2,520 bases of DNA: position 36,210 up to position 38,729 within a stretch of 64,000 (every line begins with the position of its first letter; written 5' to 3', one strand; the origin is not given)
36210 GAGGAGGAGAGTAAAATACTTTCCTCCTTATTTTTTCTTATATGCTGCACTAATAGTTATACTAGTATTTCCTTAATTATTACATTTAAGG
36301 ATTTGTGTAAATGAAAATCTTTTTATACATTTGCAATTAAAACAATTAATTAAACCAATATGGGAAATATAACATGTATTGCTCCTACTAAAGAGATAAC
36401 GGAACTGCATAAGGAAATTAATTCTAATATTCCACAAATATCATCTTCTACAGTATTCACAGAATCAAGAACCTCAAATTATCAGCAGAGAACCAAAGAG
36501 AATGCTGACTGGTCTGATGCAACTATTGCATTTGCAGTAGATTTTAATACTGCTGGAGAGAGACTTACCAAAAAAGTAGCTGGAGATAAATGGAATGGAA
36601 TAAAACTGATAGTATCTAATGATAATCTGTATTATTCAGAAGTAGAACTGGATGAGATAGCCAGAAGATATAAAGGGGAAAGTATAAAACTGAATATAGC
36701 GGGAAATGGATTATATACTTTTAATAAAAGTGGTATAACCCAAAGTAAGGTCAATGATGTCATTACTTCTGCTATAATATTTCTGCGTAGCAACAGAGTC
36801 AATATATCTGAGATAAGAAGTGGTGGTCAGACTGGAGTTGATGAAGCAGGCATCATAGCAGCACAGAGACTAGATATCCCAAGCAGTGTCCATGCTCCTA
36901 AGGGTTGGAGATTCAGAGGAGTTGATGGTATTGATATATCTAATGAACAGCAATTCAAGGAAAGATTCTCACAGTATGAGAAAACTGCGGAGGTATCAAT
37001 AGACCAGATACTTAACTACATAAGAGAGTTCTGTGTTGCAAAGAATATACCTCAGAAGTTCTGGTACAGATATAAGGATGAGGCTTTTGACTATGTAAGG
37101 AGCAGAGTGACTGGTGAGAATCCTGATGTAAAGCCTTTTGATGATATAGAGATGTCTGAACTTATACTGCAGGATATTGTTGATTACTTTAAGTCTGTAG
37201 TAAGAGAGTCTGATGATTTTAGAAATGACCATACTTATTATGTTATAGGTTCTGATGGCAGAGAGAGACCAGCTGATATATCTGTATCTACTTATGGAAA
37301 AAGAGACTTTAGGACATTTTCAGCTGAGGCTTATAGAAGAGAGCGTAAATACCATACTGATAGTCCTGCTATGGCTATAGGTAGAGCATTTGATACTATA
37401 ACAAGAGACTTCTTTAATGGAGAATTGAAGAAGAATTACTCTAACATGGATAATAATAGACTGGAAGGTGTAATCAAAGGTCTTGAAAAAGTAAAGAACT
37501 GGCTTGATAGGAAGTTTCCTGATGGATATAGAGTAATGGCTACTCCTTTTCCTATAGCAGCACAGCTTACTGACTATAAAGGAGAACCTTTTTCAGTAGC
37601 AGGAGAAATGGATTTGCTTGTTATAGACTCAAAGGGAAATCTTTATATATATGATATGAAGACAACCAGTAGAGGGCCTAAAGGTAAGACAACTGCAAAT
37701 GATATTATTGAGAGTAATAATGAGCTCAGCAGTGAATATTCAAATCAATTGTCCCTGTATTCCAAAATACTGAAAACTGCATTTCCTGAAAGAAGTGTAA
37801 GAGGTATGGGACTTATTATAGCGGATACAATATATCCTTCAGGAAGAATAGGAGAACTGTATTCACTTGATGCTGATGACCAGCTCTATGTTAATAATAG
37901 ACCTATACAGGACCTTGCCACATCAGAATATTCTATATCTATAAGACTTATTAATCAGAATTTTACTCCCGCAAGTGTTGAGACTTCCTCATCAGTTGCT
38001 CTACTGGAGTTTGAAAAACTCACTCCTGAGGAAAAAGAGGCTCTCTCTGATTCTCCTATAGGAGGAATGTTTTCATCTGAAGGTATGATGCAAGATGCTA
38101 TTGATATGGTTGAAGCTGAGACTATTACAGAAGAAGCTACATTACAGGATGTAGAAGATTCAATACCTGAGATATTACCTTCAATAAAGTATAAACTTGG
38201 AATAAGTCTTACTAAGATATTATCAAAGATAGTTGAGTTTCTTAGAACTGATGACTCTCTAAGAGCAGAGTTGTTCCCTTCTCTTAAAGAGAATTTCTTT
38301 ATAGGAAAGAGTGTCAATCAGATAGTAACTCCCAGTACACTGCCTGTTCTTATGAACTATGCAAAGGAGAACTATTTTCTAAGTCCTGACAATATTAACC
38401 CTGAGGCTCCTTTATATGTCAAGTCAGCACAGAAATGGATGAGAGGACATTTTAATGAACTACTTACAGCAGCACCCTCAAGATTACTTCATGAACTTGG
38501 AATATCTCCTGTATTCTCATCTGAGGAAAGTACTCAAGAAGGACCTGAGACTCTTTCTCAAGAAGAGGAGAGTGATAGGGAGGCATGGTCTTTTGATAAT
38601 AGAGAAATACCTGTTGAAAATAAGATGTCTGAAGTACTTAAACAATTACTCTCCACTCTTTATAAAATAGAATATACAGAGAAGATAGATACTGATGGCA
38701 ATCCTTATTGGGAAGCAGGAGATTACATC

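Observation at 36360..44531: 2723-aa giant protein: DFDID motif (candidate virion RNAP) fused to N-terminal SLOG/DprA-like and PD-(D/E)XK-like modules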

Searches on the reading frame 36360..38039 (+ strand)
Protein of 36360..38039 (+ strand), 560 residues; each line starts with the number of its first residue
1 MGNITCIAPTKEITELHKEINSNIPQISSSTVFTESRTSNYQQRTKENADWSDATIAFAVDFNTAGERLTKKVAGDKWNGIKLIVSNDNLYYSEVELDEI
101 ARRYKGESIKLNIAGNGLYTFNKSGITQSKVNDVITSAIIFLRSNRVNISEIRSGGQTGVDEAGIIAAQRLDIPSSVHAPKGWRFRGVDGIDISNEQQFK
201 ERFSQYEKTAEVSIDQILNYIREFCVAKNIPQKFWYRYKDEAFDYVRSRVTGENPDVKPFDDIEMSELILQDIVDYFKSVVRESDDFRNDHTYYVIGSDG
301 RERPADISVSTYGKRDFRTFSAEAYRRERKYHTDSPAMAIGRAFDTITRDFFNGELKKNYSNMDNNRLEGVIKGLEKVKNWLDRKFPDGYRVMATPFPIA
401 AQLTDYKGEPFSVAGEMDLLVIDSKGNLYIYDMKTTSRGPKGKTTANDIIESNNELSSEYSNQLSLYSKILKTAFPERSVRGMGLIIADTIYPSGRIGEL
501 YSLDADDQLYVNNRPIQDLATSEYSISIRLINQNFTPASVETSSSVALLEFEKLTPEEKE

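Call 50: search_solved_structures(query=A1, max_evalue=10, show_alignments=3)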
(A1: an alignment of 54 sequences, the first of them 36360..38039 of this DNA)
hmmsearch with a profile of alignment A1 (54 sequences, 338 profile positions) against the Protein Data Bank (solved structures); distinct sequences matched with E-value up to 10: 5.
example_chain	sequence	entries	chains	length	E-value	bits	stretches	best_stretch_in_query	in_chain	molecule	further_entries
7lwa_A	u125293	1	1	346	0.12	14.8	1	187-273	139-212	Exonuclease V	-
7lw7_A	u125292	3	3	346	0.12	14.8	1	187-273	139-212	Exonuclease V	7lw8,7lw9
7z55_AAA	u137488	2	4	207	0.22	13.9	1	144-197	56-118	CRISPR-associated protein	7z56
1z2z_A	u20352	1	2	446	0.82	12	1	174-229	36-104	Probable tRNA pseudouridine synthase D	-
8g4k_A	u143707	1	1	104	1.5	11.1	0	153-193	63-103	5HCS_TGFBR2_1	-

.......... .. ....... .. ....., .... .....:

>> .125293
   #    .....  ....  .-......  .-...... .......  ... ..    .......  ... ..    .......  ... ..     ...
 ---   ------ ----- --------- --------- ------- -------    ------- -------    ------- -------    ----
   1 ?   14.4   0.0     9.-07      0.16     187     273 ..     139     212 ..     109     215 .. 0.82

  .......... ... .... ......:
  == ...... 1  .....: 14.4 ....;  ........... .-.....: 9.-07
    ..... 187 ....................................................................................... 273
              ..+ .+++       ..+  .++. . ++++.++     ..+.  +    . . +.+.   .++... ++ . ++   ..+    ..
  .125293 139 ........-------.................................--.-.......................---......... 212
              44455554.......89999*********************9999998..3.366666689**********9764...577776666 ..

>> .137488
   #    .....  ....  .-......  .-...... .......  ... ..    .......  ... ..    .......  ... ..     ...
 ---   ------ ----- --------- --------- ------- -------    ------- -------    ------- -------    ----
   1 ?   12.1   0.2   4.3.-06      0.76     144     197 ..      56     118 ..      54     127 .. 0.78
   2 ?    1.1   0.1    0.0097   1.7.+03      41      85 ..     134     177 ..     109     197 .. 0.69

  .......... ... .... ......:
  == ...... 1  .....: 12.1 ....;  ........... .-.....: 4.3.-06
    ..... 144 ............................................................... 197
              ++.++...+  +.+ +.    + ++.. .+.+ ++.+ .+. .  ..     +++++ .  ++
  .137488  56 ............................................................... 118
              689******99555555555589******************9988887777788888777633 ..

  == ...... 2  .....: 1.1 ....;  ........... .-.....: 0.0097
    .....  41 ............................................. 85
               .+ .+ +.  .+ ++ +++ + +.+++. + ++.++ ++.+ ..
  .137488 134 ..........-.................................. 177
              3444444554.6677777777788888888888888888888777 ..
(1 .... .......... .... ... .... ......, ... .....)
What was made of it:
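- Tried and rejected: The catalytic motifs aligned, but the hit is not significant on its own (call 50).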

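Call 51: search_protein_families(library=pfam, alignment_id=A1, max_evalue=0.01)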
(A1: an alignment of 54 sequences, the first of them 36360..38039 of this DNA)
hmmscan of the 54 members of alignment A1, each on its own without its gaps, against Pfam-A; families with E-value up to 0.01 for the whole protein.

A. member 1, window:36360-38039:+ (560 aa): 2 families
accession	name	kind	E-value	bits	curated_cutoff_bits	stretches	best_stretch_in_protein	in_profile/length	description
PF12694.12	cpYpsA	-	6.6e-11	42.6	26.2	2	32-116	44-125/145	Circularly permutated YpsA SLOG family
PF12705.13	PDDEXK_1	-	6.5e-05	23.4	22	1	362-475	83-173/247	PD-(D/E)XK nuclease superfamily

B. families by the number of members that match (of 54 scanned): 18 families
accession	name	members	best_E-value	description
PF12705.13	PDDEXK_1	31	1.1e-07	PD-(D/E)XK nuclease superfamily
PF12694.12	cpYpsA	20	1.1e-14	Circularly permutated YpsA SLOG family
PF09810.15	Exo5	3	0.0015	Exonuclease V - a 5' deoxyribonuclease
PF20862.2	DUF6843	1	0.00039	Family of unknown function (DUF6843)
PF01939.22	NucS_C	1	0.00048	Endonuclease NucS C-terminal domain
PF15518.12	L_protein_N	1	0.00092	L protein N-terminus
PF06685.17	DUF1186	1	0.00097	Protein of unknown function (DUF1186)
PF12451.13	VPS11_C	1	0.0012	Vacuolar protein sorting protein 11 C terminal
PF13779.11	DUF4175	1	0.0012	Domain of unknown function (DUF4175)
PF21218.2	Fpg-like_C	1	0.002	Formamidopyrimidine-DNA glycosylase-like, C-terminal domain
PF14082.12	SduA_C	1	0.0023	Shedu protein SduA, C-terminal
PF04273.18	BLH_phosphatase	1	0.0028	Beta-lactamase hydrolase-like protein, phosphatase-like domain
PF09520.16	RE_TdeIII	1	0.0029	Type II restriction endonuclease, TdeIII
PF02899.23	Phage_int_SAM_1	1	0.0059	Phage integrase, N-terminal SAM-like domain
PF12733.13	Cadherin-like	1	0.0059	Cadherin-like beta sandwich domain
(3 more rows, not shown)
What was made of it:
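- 37197..37964 (+): RecB-family PD-(D/E)XK nuclease domain (aa 280-535). Predicted catalytic residues are D345 (37392-37394), D418 (37611-37613), D432 (37653-37655), K434 (37659-37661), Q463 (37746-37748) and Y467 (37758-37760). It has no cysteines, so no Fe-S cluster. Pfam PDDEXK_1 at 23.4 bits, cut-off 22, on the 560-aa fragment; 31 of the 34 relatives' nuclease segments in alignment A1 also hit it (call 51).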

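Call 56: predict_structure(alignment_id=A1)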
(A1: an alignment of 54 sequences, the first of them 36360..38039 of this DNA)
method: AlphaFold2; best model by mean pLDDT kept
length: 560 residues; sequences in the alignment: 54
mean_pLDDT: 73.1   pTM: 0.48
mean pLDDT of the five models: 73.1, 72.1, 71.8, 71.2, 70.6
residues with pLDDT >= 90: 190; 70-90: 137; 50-70: 123; < 50: 110
segments of 3 or more residues with pLDDT < 50: 1-7, 23-25, 208-210, 261-265, 283-298, 302-318, 395-415, 435-441, 535-553
pLDDT, mean of each block of 10 residues (from residue 1): 43 68 57 96 96 98 95 98 93 93 97 95 93 96 96 94 96 96 91 95 68 62 69 73 70 60 51 61 41 42 38 37 57 53 74 87 78 78 79 49 31 48 64 53 50 72 81 86 82 91 96 95 85 50 42 52
secondary structure, 60 per line:
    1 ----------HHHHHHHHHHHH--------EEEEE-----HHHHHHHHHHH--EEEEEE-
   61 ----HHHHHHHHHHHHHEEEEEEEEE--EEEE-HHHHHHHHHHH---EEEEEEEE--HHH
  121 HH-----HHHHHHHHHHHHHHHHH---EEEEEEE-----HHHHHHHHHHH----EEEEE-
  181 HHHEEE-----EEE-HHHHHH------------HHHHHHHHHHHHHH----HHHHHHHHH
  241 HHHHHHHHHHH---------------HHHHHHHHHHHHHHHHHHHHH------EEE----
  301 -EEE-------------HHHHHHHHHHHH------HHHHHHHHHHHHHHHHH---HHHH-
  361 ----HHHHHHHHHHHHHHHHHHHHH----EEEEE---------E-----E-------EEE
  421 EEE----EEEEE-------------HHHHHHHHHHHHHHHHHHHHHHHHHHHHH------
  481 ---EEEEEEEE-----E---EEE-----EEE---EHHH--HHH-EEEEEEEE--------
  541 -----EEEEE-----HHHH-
elements in order: H11-22 E31-35 H41-51 E54-59 H65-77 E78-86 E89-92 H94-104 E108-115 H118-122 H128-144 E148-154 H160-170 E175-179 E184-186 E192-194 H196-201 H214-227 H232-251 H267-287 E294-296 E302-304 H318-329 H336-352 H356-359 H365-385 E390-394 E418-423 E428-432 H446-474 E484-491 E501-503 E509-511 E525-532 E546-550 H556-559
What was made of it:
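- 36447..36959 (+): SLOG-superfamily domain of the circularly permuted YpsA family (aa 30-200), with Gly-rich loops NIAGNG (~aa 112-117) and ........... (aa 154-164). AF2 pLDDT >90 over aa 30-200 (call 56).
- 36960..37196 (+): Helical connector (aa 201-279) between the SLOG domain and the nuclease; conserved only in the closest relatives. AF2 secondary structure with pLDDT 50-73 (call 56).
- On SLOG superfamily, cpYpsA family (PF12694): pLDDT >90 (call 56).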

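Call 60: fold_search(model_id=the predicted structure, library=pdb)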
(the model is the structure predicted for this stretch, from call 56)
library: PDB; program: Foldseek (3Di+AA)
matches with E <= 10: 1101; with E <= 0.001: 0
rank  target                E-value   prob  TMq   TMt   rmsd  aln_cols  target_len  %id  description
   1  5vz0_D                1.1e-03  0.57  0.14  0.08  24.0       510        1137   10  Crystal structure of Lactococcus lactis pyruvate carboxylase G746A mutant in complex with cyclic-di-AMP (released 2017-08-16)
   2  3tw6_B                2.4e-03  0.54  0.14  0.08  24.5       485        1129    9  Structure of Rhizobium etli pyruvate carboxylase T882A with the allosteric activator, acetyl coenzyme-A (released 2011-10-19)
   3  5vz0_A                2.4e-03  0.44  0.13  0.08  24.1       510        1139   10  Crystal structure of Lactococcus lactis pyruvate carboxylase G746A mutant in complex with cyclic-di-AMP (released 2017-08-16)
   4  1dqn_A                3.0e-03  0.97  0.17  0.33   7.9       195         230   11  CRYSTAL STRUCTURE OF GIARDIA GUANINE PHOSPHORIBOSYLTRANSFERASE COMPLEXED WITH A TRANSITION STATE ANALOGUE (released 2000-07-26)
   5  5vz0_B                3.0e-03  0.44  0.14  0.08  24.1       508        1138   10  Crystal structure of Lactococcus lactis pyruvate carboxylase G746A mutant in complex with cyclic-di-AMP (released 2017-08-16)
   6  5z0q_D                4.4e-03  0.89  0.16  0.22  17.1       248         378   11  Crystal Structure of OvoB (released 2018-11-07)
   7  4mfe_B                5.0e-03  0.35  0.14  0.13  25.0       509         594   10  Structure of the carboxyl transferase domain from Rhizobium etli pyruvate carboxylase with 3-hydroxypyruvate (released 2013-11-13)
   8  5vyz_A                5.6e-03  0.33  0.13  0.08  24.4       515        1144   10  Crystal structure of Lactococcus lactis pyruvate carboxylase in complex with cyclic-di-AMP (released 2017-08-16)
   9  4m6v_B                5.6e-03  0.23  0.11  0.11  24.4       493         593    9  Structure of the carboxyl transferase domain from Rhizobium etli pyruvate carboxylase with pyruvate and biocytin (released 2014-09-10)
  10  5ks8_D                6.2e-03  0.35  0.15  0.14  27.8       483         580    9  Crystal structure of two-subunit pyruvate carboxylase from Methylobacillus flagellatus (released 2016-10-19)
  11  8juj_A                8.3e-03  0.87  0.18  0.25  15.7       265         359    9  Crystal structures of Cystathionine beta lyase from Bacillus cereus ATCC 14579 (released 2024-07-03)
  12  8y6q_J                8.3e-03  0.14  0.10  0.06  25.3       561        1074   10  Structure of the Dark/Dronc complex (released 2024-08-07)
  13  9ueq_A                8.8e-03  0.21  0.12  0.11  24.5       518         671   10  Cryo-EM structure of the CT-PT-BCCP domain of pyruvate carboxylase from Mycobacterium tuberculosis (released 2025-05-14)
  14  4hnv_B                9.3e-03  0.25  0.13  0.09  24.8       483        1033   11  Crystal structure of R54E mutant of S. aureus Pyruvate carboxylase (released 2013-01-16)
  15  5z0q_I                9.8e-03  0.63  0.14  0.20  18.9       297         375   12  Crystal Structure of OvoB (released 2018-11-07)
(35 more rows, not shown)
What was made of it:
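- On SLOG superfamily, cpYpsA family (PF12694): Foldseek on the two-domain model was uninformative (call 60).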

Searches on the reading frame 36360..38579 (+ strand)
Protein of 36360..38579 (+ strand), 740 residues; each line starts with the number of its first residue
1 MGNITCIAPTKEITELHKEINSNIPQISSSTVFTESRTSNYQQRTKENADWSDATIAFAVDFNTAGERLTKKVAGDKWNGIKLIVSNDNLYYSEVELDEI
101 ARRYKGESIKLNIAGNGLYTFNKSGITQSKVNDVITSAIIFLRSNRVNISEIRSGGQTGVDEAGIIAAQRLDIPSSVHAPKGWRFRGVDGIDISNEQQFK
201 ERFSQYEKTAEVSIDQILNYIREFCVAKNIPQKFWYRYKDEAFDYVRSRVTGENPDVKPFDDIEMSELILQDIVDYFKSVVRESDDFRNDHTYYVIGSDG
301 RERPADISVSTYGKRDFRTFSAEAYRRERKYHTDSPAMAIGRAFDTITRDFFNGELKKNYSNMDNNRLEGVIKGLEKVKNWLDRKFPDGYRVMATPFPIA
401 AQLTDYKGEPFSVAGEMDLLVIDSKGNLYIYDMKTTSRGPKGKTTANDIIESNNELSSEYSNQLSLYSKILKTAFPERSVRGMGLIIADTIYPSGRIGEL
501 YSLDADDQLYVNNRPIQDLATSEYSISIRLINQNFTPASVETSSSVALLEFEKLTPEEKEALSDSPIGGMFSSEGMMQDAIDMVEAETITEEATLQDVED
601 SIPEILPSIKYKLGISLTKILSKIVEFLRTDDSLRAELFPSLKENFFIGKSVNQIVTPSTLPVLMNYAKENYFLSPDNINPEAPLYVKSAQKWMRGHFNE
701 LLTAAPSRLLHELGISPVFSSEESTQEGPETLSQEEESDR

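Call 27: find_homologous_proteins(query=window:36360-38579:+, max_evalue=0.001)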
Query window:36360-38579:+ (740 aa): 66 proteins with E <= 0.001 among 8000 candidates.
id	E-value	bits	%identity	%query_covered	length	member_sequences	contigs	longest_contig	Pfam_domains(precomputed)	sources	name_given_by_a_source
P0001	4.9e-55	205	35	61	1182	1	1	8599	PF18760.8,PF12694.13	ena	-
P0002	3.6e-49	186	35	41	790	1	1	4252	-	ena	-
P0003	5.4e-49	185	57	23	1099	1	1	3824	PF13538.13,PF12694.13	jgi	jgi:hypothetical protein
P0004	3.1e-45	173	53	24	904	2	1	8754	PF12694.13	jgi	jgi:hypothetical protein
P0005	3.3e-43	166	51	23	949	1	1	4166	PF12694.13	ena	-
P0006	2.7e-42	163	51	24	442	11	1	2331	PF12694.13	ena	-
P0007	5.2e-42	162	51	24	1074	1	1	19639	PF08719.18,PF12694.13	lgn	-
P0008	6.5e-42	162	49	26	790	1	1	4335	PF12694.13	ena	-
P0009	9.5e-42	161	49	26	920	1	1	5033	PF12694.13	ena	-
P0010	3.0e-41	160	31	67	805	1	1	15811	-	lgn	-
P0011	2.1e-40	157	48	25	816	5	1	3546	PF12694.13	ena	-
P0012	4.7e-40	156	48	25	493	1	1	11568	PF25176.3,PF12694.13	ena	-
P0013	1.2e-39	155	51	24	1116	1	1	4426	PF12694.13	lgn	-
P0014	6.6e-39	152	49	24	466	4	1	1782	PF12694.13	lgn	-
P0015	1.1e-38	151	51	24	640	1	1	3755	PF12694.13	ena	-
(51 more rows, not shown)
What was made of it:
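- Its homologs are fused to ART-PolyVal, NADAR, ADP-ribosylglycohydrolase, DUF4326 and SF1 helicase (call 27).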

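Call 37: search_protein_families(library=pfam, proteins=[P0001, P0002, P0010], max_evalue=0.01)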
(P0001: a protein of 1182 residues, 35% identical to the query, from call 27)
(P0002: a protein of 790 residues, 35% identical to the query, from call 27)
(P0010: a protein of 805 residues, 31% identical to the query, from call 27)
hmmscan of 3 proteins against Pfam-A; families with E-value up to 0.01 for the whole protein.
P0001 (1182 aa): 3 families
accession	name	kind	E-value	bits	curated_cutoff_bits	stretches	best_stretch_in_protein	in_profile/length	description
PF18760.7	ART-PolyVal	-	2.1e-17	64.6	31.2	1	184-347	1-140/140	ADP-Ribosyltransferase in polyvalent proteins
PF12694.12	cpYpsA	-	7.1e-07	29.5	26.2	0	619-667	46-94/145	Circularly permutated YpsA SLOG family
PF12705.13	PDDEXK_1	-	0.00061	20.2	22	1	901-1012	77-181/247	PD-(D/E)XK nuclease superfamily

P0002 (790 aa): 2 families
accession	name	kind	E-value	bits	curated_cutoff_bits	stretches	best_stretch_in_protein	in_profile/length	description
PF12694.12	cpYpsA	-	2.8e-05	24.3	26.2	0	627-674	44-91/145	Circularly permutated YpsA SLOG family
PF12705.13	PDDEXK_1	-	0.0048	17.3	22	1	232-322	110-191/247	PD-(D/E)XK nuclease superfamily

P0010 (805 aa): 0 families

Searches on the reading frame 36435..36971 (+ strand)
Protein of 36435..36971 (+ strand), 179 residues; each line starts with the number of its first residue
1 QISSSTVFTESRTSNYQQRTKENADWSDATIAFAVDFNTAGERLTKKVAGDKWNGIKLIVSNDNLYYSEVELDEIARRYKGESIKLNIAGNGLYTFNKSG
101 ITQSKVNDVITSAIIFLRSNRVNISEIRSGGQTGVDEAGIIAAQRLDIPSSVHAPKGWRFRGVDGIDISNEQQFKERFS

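Call 108: search_protein_families(library=pfam, proteins=[window:36435-36971:+], max_evalue=0.01)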
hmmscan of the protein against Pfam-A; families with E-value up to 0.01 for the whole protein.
window:36435-36971:+ (179 aa): 1 family
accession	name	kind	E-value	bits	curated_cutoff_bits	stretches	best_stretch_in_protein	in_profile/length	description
PF12694.12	cpYpsA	-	7.1e-12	45.7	26.2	2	7-91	44-125/145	Circularly permutated YpsA SLOG family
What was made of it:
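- On SLOG superfamily, cpYpsA family (PF12694): 45.7 bits against 26.2 for aa 26-204 (call 108).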
